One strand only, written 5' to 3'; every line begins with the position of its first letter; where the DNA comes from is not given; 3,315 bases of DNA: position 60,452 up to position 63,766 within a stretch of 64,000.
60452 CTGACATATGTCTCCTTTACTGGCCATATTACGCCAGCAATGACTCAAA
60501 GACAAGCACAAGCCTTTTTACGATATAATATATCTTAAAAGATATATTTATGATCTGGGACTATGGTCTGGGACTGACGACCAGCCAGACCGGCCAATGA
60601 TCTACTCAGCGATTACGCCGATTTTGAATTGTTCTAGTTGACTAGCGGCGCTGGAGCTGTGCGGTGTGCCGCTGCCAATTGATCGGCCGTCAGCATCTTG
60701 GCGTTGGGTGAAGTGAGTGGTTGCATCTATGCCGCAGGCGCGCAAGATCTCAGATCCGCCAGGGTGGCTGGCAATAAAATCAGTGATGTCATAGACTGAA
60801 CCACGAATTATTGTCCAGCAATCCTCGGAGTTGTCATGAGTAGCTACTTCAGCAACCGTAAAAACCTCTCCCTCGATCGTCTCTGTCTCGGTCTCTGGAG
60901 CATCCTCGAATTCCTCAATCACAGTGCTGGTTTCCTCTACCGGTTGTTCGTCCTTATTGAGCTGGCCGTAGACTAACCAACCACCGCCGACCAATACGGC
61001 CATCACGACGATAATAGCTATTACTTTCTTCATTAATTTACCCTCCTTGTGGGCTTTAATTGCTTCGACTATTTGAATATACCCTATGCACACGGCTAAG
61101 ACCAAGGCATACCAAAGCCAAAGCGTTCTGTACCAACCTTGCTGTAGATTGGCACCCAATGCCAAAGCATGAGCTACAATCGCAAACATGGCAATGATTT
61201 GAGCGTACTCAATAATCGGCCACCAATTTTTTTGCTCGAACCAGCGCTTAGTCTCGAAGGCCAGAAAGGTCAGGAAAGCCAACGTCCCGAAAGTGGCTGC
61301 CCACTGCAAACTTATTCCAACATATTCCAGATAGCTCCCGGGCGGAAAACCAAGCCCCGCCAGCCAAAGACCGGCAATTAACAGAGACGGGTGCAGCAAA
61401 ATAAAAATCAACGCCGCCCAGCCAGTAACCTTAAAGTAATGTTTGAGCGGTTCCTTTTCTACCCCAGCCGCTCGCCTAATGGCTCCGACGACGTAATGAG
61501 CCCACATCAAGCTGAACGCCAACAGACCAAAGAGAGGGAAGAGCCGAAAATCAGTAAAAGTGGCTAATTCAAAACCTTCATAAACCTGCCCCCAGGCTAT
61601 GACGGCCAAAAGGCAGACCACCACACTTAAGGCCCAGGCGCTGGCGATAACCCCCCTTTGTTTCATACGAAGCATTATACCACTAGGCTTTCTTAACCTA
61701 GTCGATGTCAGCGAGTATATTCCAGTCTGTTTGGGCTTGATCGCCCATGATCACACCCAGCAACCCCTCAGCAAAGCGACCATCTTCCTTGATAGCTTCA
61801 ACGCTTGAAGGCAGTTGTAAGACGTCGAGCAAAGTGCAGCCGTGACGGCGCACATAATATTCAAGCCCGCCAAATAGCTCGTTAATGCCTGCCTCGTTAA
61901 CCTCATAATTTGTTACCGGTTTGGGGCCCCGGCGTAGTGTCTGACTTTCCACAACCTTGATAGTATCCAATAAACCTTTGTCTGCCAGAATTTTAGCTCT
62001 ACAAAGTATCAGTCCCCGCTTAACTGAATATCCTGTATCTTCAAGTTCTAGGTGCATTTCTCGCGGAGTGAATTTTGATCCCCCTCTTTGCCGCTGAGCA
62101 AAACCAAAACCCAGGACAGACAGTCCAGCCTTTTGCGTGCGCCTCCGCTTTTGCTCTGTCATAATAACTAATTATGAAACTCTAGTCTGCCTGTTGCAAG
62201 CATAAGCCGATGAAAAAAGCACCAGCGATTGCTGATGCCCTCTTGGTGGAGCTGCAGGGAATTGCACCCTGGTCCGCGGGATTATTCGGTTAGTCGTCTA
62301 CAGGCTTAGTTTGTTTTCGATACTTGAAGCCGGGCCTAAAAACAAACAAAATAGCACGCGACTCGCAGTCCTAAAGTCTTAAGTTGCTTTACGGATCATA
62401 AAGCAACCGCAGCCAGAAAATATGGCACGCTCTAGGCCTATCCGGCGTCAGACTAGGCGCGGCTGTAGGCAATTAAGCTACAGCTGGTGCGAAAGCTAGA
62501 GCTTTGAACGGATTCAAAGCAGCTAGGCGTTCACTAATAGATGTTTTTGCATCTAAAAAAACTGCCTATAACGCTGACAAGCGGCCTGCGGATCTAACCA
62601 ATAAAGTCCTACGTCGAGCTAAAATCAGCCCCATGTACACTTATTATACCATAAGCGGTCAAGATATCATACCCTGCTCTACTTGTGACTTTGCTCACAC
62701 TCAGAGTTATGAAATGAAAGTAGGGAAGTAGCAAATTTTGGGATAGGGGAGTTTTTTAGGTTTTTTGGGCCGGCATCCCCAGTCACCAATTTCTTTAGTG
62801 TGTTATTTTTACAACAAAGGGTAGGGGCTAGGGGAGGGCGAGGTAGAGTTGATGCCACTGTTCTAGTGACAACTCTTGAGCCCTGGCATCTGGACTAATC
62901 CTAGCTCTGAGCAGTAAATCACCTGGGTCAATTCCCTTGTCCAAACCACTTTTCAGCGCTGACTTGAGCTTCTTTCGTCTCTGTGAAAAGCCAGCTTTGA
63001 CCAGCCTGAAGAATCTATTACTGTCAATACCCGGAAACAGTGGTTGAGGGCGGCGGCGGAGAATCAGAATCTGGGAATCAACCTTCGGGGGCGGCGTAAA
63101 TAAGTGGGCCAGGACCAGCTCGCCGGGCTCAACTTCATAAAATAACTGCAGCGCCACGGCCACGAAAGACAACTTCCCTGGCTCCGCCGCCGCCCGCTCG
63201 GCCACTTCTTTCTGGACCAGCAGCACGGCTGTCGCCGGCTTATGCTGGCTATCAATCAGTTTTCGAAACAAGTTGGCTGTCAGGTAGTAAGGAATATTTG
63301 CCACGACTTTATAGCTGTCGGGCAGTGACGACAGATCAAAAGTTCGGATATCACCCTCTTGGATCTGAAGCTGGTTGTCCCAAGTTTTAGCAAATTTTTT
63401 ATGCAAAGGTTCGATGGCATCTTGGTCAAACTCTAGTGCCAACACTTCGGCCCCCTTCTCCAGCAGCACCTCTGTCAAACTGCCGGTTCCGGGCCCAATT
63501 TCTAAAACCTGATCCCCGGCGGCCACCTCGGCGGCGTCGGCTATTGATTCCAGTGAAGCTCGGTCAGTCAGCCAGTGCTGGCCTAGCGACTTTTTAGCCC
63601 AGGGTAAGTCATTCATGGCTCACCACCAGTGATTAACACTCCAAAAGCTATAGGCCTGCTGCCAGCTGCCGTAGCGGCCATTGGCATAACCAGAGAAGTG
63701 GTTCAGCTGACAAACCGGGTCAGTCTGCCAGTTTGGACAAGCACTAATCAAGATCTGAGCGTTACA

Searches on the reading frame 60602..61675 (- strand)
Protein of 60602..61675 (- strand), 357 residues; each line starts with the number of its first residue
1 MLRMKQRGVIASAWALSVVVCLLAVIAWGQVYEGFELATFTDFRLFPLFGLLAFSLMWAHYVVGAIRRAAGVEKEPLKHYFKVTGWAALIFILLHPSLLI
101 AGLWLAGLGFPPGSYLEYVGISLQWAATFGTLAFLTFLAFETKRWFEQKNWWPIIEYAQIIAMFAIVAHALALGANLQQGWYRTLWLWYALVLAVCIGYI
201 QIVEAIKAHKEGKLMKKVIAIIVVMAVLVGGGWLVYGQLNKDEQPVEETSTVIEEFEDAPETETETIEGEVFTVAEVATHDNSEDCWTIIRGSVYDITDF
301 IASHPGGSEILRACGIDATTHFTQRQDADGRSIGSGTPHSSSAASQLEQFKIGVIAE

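Call 9: search_protein_families(library=ncbifam, proteins=[window:60602-61675:-])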
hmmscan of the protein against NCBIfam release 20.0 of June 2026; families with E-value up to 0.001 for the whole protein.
window:60602-61675:- (357 aa): 0 families

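Call 49: search_protein_families(library=pfam, max_evalue=0.0001, proteins=[window:60602-61675:-])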
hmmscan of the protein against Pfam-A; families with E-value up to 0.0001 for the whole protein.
window:60602-61675:- (357 aa): 1 family
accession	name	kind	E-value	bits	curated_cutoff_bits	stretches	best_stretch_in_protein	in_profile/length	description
PF00173.33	Cyt-b5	-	1.4e-17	63.9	23.7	1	273-355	1-73/74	Cytochrome b5-like Heme/Steroid binding domain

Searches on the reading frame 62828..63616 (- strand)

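Call 49: search_protein_families(library=pfam, max_evalue=0.0001, proteins=[window:62828-63616:-])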
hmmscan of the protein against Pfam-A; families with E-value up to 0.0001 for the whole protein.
window:62828-63616:- (262 aa): 3 families
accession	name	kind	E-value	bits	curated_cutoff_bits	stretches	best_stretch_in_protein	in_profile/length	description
PF00398.26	RrnaAD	-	1.1e-50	172.7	24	1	7-259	4-259/263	Ribosomal RNA adenine dimethylase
PF13649.12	Methyltransf_25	-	1.4e-06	29.4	27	1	37-106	1-69/97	Methyltransferase domain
PF08242.18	Methyltransf_12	-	9.8e-05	23.5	30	0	38-94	1-67/98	Methyltransferase domain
